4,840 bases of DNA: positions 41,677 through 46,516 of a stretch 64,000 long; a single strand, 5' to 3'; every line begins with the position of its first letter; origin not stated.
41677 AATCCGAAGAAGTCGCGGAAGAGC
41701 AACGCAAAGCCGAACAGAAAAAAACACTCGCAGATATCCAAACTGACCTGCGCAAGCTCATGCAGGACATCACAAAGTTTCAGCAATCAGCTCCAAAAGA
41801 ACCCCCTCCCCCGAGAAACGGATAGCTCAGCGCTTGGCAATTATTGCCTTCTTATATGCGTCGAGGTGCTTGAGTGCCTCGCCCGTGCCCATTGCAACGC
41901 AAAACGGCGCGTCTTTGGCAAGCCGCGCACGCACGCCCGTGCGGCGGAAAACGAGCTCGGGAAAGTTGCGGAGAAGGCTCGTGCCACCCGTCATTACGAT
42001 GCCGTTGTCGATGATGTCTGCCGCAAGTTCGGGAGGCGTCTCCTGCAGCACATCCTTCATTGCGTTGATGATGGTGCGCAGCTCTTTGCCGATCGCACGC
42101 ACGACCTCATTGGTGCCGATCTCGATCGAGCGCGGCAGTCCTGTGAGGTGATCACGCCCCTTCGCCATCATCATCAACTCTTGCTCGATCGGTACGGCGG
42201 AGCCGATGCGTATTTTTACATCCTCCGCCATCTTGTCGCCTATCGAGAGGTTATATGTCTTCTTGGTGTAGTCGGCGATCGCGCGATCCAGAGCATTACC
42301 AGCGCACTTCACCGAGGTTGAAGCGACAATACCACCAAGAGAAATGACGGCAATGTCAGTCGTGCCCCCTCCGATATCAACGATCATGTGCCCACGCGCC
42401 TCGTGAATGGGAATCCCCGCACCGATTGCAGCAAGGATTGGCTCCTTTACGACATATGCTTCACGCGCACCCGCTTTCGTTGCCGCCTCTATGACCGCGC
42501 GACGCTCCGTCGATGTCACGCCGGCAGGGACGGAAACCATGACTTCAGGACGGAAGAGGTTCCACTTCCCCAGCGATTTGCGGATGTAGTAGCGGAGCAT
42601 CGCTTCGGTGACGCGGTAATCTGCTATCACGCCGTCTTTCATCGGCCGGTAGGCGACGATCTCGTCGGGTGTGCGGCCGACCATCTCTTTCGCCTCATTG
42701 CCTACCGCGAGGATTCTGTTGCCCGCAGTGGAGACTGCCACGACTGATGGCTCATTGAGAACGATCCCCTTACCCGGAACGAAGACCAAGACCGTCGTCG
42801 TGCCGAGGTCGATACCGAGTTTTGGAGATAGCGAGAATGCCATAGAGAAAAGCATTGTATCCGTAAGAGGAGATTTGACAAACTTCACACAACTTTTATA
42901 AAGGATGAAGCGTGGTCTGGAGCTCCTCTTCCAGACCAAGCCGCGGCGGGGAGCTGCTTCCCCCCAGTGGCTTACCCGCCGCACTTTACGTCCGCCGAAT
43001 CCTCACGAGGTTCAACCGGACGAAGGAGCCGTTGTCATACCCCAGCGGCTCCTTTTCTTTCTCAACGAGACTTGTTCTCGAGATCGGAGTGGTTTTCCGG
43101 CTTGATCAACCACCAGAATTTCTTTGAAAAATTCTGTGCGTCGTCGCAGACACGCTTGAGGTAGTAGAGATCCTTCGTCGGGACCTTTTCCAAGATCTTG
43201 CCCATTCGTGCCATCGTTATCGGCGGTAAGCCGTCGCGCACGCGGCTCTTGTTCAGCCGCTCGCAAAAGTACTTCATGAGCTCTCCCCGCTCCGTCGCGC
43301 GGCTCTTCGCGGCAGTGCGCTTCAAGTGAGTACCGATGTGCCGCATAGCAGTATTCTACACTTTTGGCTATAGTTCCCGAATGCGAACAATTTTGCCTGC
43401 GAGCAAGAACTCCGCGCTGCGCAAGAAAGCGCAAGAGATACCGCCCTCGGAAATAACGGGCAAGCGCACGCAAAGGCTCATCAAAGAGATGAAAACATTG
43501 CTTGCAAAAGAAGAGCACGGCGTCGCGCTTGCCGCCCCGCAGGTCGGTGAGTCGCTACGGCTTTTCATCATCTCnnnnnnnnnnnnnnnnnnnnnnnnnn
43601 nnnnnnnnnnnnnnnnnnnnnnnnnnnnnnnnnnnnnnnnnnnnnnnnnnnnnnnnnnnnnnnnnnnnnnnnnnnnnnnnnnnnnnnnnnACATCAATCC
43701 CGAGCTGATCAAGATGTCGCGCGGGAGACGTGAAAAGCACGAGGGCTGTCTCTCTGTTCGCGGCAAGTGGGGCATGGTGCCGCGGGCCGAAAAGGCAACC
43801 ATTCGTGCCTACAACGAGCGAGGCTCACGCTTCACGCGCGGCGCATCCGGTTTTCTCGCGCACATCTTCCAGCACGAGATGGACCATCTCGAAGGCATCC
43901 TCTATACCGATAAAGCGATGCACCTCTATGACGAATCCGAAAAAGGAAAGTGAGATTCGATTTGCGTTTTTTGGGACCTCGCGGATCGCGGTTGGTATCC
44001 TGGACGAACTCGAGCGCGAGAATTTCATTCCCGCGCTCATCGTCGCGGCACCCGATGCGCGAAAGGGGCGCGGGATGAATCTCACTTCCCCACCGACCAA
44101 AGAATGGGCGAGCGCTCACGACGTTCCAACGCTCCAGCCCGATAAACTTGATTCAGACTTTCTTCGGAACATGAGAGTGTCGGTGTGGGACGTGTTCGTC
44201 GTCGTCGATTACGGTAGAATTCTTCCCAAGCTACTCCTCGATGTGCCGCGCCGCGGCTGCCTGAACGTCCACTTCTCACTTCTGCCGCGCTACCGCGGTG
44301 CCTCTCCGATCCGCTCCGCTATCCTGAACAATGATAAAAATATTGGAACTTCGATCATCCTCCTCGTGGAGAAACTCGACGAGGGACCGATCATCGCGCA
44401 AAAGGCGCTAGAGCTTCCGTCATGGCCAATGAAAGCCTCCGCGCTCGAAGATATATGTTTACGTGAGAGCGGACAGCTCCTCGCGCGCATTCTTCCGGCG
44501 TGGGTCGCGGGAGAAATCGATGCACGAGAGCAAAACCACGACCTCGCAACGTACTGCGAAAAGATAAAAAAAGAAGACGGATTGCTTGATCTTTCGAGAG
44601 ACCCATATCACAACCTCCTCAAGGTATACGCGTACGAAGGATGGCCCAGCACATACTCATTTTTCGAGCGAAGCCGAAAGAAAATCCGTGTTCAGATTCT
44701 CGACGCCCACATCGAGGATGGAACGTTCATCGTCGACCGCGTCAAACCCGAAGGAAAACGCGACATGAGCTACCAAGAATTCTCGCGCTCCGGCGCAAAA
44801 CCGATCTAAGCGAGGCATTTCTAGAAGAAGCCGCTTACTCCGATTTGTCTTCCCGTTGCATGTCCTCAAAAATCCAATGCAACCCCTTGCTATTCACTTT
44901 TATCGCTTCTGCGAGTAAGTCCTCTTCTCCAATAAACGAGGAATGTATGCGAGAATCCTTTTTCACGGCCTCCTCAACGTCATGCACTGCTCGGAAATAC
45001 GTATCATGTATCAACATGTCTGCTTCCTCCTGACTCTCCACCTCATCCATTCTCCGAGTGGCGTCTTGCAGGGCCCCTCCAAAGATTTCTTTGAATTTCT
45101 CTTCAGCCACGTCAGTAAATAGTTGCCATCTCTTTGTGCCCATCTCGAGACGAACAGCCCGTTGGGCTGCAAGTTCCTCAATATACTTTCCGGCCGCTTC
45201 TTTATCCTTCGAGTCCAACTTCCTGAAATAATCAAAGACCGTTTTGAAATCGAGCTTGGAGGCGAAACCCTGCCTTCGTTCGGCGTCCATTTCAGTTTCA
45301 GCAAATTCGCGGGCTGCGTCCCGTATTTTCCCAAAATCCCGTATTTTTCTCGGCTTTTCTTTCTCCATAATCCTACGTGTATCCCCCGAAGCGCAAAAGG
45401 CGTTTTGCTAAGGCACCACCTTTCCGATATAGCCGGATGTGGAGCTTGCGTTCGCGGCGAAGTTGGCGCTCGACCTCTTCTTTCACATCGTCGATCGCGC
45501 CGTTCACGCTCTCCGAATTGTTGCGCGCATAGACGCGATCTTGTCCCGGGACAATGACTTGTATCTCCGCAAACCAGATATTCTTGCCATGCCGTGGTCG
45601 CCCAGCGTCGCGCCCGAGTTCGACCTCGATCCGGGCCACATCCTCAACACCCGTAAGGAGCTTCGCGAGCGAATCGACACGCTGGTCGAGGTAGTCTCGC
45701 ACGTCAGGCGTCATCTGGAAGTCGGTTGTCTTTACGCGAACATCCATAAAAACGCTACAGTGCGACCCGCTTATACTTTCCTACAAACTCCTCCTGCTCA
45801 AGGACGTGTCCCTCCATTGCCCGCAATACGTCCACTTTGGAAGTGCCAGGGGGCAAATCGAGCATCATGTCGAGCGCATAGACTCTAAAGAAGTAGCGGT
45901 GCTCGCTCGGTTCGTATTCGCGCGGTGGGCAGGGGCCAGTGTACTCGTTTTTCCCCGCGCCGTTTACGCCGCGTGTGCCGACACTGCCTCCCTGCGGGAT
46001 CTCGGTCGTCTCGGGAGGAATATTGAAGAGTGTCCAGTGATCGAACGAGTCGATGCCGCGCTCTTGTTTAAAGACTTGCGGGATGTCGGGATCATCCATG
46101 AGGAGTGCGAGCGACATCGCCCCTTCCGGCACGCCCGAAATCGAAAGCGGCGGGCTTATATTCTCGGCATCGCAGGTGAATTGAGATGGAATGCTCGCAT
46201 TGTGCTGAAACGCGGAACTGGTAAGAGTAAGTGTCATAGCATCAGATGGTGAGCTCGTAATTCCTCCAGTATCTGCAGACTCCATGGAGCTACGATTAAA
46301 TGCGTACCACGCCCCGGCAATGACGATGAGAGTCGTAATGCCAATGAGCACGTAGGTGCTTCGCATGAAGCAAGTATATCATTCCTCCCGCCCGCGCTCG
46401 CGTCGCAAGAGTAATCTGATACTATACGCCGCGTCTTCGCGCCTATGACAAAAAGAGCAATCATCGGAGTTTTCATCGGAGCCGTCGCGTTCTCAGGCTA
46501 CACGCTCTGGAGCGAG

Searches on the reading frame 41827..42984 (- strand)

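Call 38: search_protein_families(library=pfam, proteins=[window:41827-42984:-], max_evalue=0.001)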
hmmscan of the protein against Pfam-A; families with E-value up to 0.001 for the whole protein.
window:41827-42984:- (385 aa): 5 families
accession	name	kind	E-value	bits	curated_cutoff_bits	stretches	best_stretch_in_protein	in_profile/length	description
PF06723.19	MreB_Mbl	-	1.7e-129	431.8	27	1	55-378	3-326/327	MreB/Mbl protein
PF00022.25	Actin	-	1.5e-12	47.3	27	1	79-242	31-189/410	Actin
PF14450.12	FtsA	-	4.9e-11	43.5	31.8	1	201-358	2-112/127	Cell division protein FtsA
PF00012.26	HSP70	-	1.2e-10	40.7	20.6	1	147-250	135-244/599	Hsp70 protein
PF21522.3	MreB-like_C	-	0.00035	21.6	27.8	0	272-312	14-54/123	Archaeal actin homologue MreB-like, C-terminal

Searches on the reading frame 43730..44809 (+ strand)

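Call 38: search_protein_families(library=pfam, proteins=[window:43730-44809:+], max_evalue=0.001)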
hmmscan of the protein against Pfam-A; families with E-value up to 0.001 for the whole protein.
window:43730-44809:+ (359 aa): 1 family
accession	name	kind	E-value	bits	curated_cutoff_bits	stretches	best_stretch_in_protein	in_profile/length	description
PF00551.24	Formyl_trans_N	-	7.2e-28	98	26.1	1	77-229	2-156/181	Formyl transferase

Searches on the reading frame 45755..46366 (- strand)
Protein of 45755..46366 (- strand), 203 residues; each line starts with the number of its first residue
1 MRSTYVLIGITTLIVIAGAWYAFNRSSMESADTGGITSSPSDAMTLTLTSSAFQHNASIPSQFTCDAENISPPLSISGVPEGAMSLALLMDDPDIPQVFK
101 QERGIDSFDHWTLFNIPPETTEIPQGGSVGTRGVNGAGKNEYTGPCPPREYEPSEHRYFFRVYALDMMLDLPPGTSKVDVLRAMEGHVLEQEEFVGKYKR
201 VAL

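Call 39: search_protein_families(library=pfam, proteins=[window:45755-46366:-], max_evalue=0.001)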
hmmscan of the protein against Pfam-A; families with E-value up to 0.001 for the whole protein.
window:45755-46366:- (203 aa): 1 family
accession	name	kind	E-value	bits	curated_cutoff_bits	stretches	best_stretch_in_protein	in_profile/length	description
PF01161.25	PBP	-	5.3e-39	134.1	24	1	59-198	2-135/135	Phosphatidylethanolamine-binding protein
